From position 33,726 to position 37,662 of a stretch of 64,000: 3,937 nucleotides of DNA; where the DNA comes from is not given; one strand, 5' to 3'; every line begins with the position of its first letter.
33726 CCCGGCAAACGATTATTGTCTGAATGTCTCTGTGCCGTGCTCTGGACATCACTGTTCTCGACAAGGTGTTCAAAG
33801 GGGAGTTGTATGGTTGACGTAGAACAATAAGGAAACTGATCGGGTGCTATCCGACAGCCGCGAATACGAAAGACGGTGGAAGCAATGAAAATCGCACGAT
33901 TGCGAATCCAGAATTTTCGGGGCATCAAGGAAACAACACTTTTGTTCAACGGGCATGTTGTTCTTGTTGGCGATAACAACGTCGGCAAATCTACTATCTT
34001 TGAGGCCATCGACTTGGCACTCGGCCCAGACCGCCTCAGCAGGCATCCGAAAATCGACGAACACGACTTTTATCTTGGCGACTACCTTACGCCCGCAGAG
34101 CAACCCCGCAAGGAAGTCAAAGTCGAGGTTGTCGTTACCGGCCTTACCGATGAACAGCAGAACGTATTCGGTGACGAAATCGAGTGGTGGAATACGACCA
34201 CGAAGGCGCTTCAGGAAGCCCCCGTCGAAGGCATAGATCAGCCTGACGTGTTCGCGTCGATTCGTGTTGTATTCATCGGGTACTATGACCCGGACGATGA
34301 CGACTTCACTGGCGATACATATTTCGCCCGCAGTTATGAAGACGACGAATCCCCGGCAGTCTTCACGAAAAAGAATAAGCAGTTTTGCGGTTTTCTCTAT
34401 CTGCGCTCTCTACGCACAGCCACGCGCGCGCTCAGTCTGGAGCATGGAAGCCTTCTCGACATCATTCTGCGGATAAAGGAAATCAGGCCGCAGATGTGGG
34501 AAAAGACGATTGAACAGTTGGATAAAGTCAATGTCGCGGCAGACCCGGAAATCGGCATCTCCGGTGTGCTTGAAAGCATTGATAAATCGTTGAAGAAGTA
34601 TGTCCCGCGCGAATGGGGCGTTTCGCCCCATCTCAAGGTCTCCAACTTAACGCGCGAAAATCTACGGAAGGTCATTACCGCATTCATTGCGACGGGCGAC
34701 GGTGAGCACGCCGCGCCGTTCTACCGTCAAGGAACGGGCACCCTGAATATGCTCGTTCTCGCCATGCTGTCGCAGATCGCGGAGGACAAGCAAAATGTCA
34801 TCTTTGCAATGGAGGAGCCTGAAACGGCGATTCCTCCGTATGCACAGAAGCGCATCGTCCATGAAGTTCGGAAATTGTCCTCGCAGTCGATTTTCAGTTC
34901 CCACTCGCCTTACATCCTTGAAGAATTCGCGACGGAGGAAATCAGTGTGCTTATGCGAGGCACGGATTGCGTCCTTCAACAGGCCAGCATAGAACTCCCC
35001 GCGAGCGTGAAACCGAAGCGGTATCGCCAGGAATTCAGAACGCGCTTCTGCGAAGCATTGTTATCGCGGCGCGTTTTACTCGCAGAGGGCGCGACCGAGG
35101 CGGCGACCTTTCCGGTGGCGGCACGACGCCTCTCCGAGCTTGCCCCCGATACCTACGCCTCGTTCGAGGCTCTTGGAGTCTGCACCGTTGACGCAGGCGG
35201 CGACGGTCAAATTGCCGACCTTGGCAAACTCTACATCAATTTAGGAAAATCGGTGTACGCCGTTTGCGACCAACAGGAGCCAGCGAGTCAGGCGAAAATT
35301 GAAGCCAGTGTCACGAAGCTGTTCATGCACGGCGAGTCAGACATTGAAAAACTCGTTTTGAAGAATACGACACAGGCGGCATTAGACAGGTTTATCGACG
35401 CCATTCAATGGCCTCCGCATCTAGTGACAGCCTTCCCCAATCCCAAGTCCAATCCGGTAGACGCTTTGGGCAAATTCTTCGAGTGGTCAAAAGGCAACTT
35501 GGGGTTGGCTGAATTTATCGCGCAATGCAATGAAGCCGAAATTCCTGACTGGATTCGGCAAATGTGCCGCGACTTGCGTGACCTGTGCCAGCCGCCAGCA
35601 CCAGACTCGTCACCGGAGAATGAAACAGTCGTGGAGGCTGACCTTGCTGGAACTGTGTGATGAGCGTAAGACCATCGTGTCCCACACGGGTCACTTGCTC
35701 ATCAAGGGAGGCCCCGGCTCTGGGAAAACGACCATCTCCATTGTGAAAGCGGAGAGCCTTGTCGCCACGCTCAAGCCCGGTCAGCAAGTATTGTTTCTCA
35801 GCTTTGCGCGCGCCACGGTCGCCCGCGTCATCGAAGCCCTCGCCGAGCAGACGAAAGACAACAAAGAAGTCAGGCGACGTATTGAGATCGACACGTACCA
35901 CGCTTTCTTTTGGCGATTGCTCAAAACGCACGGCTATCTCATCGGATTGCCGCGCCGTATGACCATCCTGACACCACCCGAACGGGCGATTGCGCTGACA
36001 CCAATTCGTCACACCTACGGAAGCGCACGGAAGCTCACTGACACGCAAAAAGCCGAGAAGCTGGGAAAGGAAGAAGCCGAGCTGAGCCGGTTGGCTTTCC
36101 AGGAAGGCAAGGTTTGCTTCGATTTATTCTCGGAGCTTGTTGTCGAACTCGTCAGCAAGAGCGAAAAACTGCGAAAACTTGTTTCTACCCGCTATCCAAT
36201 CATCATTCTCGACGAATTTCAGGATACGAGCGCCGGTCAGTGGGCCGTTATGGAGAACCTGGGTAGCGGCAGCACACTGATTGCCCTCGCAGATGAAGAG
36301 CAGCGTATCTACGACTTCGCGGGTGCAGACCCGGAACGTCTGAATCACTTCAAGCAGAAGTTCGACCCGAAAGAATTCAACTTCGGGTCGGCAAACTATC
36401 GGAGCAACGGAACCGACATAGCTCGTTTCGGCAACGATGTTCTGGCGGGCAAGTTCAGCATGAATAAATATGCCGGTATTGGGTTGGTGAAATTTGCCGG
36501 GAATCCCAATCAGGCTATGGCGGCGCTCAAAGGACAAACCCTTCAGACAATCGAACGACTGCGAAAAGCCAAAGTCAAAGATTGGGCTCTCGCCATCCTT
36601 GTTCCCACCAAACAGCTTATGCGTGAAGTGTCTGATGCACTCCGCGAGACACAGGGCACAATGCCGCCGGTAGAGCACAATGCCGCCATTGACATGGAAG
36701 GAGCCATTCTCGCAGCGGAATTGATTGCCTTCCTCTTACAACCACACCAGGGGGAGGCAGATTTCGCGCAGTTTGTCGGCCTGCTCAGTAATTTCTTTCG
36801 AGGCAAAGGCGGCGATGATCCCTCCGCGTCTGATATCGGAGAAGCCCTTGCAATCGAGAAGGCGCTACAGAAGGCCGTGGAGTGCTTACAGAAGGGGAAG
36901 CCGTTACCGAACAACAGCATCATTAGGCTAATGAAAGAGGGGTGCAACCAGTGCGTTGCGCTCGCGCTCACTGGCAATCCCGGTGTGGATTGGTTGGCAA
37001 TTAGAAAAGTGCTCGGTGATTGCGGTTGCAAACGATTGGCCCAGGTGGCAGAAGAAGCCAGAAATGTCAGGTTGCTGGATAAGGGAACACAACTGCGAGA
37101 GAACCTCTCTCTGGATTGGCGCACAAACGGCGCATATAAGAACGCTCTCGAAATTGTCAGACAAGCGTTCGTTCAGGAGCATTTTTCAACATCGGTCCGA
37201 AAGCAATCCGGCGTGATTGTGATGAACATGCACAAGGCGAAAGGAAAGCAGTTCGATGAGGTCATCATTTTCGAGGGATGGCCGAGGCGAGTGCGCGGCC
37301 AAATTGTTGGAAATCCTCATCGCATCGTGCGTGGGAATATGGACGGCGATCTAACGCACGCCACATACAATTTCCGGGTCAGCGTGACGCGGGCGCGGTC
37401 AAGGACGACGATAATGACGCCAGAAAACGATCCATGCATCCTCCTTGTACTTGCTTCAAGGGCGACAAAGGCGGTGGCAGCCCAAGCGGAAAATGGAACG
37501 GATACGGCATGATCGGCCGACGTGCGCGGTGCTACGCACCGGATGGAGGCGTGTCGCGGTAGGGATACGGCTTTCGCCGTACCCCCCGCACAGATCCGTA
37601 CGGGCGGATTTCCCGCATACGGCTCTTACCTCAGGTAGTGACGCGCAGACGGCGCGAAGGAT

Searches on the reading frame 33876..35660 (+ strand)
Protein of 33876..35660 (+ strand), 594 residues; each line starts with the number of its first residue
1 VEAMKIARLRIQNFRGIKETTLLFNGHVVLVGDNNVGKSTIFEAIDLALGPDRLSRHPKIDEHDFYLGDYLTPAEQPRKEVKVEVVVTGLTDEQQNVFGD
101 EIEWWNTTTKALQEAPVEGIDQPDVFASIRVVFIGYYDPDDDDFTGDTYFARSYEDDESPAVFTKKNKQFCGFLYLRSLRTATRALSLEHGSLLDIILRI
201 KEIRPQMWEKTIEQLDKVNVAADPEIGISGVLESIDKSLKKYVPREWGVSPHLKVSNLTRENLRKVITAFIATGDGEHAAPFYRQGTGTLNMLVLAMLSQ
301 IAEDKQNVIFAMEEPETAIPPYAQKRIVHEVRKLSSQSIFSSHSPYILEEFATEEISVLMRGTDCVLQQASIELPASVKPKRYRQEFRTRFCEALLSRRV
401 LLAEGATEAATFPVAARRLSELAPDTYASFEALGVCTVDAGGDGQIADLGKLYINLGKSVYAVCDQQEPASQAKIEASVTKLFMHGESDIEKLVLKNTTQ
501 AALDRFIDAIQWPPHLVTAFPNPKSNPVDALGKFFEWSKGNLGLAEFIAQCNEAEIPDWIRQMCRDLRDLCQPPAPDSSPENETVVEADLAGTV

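Call 6: search_protein_families(library=pfam, proteins=[window:33876-35660:+], max_evalue=0.01)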
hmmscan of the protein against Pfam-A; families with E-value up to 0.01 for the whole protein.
window:33876-35660:+ (594 aa): 8 families
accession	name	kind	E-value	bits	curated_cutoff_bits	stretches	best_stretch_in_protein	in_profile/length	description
PF13175.12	AAA_15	-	4.8e-24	86.1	32.1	2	4-52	1-50/374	AAA ATPase domain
PF13304.12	AAA_21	-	1e-14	55.8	27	2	250-349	220-304/304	AAA domain, putative AbiEii toxin, Type IV TA system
PF13476.12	AAA_23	-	1.8e-11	45.5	27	1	8-106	1-87/201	AAA domain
PF11398.14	DUF2813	-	2e-10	41.1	21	1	4-88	1-79/372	Protein of unknown function (DUF2813)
PF02463.25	SMC_N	-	4.5e-08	33.2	40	1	6-53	2-52/220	RecF/RecN/SMC N terminal domain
PF20469.4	OLD-like_TOPRIM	-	1.2e-07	32.6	23.2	1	395-465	1-65/67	Overcoming lysogenization defect protein-like, TOPRIM domain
PF13555.12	AAA_29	-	0.00036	20.6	27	1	8-53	3-50/61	P-loop containing region of AAA domain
PF13514.12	AAA_27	-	0.0027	17.8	22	1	4-46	1-47/206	AAA domain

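Call 86: search_protein_families(library=padloc, proteins=[window:33876-35657:+], max_evalue=0.001)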
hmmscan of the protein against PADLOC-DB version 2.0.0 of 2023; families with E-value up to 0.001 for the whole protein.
window:33876-35657:+ (594 aa): 109 families (the best 25 are shown)
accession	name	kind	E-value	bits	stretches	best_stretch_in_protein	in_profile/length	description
PDLC00086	GajA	-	1.5e-256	850.9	1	4-583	1-587/600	AAA ATPase domain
PDLC04168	GajA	-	4.5e-39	132.6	1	4-509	1-477/570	-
PDLC00067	GajA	-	4.5e-36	122.5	1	4-487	3-479/604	AAA ATPase domain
PDLC00062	GajA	-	8.9e-32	108.3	1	4-366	1-362/639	AAA ATPase domain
PDLC00070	GajA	-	1.5e-30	104.4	1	4-420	1-410/596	AAA ATPase domain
PDLC00094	GajA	-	1.8e-30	103.9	1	4-485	1-471/569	AAA ATPase domain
PDLC02358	Old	-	4.5e-29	99.7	2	4-100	2-83/578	Old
PDLC00090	GajA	-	7.7e-29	98.9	1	4-417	1-435/659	AAA ATPase domain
PDLC00075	GajA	-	5.4e-25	85.9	2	167-468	133-422/536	AAA ATPase domain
PDLC02979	AriA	-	5.9e-25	86.8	2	4-49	1-47/373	-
PDLC00091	GajA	-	3.6e-24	83.6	1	4-454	1-447/627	AAA ATPase domain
PDLC00096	GajA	-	5.3e-24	82.9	1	4-442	1-424/630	AAA ATPase domain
PDLC00099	GajA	-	1.1e-21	75.4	1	4-442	1-430/626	AAA ATPase domain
PDLC00080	GajA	-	1.9e-21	74.5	1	5-419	2-407/622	AAA ATPase domain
PDLC00072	GajA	-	2.1e-21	74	2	172-414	204-454/709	AAA ATPase domain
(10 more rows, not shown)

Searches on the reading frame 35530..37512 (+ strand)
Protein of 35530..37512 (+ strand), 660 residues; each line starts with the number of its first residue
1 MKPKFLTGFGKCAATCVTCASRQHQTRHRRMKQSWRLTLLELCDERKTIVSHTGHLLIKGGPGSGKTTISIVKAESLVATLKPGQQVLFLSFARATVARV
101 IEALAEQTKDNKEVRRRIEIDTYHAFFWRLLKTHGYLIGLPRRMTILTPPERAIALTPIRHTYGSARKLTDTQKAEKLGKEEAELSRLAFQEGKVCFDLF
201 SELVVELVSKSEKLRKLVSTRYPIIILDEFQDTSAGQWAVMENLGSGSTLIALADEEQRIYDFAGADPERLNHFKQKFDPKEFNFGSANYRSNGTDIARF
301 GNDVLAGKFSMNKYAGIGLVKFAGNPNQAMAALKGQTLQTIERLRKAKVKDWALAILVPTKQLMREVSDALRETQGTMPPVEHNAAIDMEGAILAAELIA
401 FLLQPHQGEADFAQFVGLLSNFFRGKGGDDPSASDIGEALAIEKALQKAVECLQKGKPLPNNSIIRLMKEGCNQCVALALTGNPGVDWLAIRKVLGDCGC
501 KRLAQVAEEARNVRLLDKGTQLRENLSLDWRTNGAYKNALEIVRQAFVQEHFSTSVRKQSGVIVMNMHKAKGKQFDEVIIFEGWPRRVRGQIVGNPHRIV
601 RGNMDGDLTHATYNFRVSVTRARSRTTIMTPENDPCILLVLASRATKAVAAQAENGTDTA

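Call 6: search_protein_families(library=pfam, proteins=[window:35530-37512:+], max_evalue=0.01)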
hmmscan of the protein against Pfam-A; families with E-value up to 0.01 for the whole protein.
window:35530-37512:+ (660 aa): 10 families
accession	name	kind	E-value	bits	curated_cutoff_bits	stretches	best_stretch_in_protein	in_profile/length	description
PF00580.27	UvrD-helicase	-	3.1e-28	99.6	23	2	201-278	192-270/271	UvrD/REP helicase N-terminal domain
PF13245.12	AAA_19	-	3.1e-12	47.3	25.1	1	52-263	10-133/134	AAA domain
PF01443.25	Viral_helicase1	-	7.8e-07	29.6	21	0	218-277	55-115/228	Viral superfamily 1 RNA helicase core domain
PF13361.12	UvrD_C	-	9.6e-05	22.4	25.6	1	532-628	257-345/350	UvrD-like helicase C-terminal domain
PF00270.35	DEAD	-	0.00014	22.1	26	0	54-145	15-106/167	DEAD/DEAH box helicase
PF13191.12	AAA_16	-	0.00029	21.8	32.6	1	51-246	21-157/167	AAA ATPase domain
PF09848.15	SLFN-g3_helicase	-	0.0018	18.1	24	0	56-112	4-60/354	Schlafen group 3, DNA/RNA helicase domain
PF04851.21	ResIII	-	0.0028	18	22.5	0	47-113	20-82/164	Type III restriction enzyme, res subunit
PF20720.3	nSTAND3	-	0.0045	17.1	27.2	0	44-70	8-34/155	Novel STAND NTPase 3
PF07652.20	Flavi_DEAD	-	0.0056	17.1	21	0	335-375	16-57/148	Flavivirus DEAD domain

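Call 86: search_protein_families(library=padloc, proteins=[window:35650-37509:+], max_evalue=0.001)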
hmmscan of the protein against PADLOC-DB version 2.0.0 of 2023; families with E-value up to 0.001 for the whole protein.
window:35650-37509:+ (620 aa): 49 families (the best 25 are shown)
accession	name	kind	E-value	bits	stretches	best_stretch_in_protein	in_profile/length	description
PDLC00104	GajB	-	5.5e-220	730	1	1-599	3-572/574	UrvD helicase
PDLC00141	GajB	-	3.7e-143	475.9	1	2-596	4-569/572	UrvD helicase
PDLC00117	GajB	-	4.2e-36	122.6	2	7-359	21-398/604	UrvD helicase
PDLC00123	GajB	-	4.2e-31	106.2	1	2-333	5-327/540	UrvD helicase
PDLC00114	GajB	-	5.9e-30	102.4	2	160-253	194-288/635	UrvD helicase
PDLC00107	GajB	-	2.2e-29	100.5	1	8-260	23-295/587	UrvD helicase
PDLC00103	GajB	-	4.5e-27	93.2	1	7-254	22-285/612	UrvD helicase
PDLC03802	RTasHel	-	1.9e-26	91.1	1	4-255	8-264/675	DRT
PDLC00132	GajB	-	1.4e-25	88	2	163-308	196-340/625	UrvD helicase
PDLC00122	GajB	-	6.9e-24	82.6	2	153-365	136-341/502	UrvD helicase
PDLC00112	GajB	-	1.8e-23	81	2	133-253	160-284/581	UrvD helicase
PDLC00130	GajB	-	1.4e-22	77.8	2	153-334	177-359/589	UrvD helicase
PDLC00134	GajB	-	7.8e-21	72.6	1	12-253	27-285/431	UrvD helicase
PDLC00119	GajB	-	2.4e-20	71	1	143-253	180-289/565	UrvD helicase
PDLC00121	GajB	-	1e-19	68.5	1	14-245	19-265/565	UrvD helicase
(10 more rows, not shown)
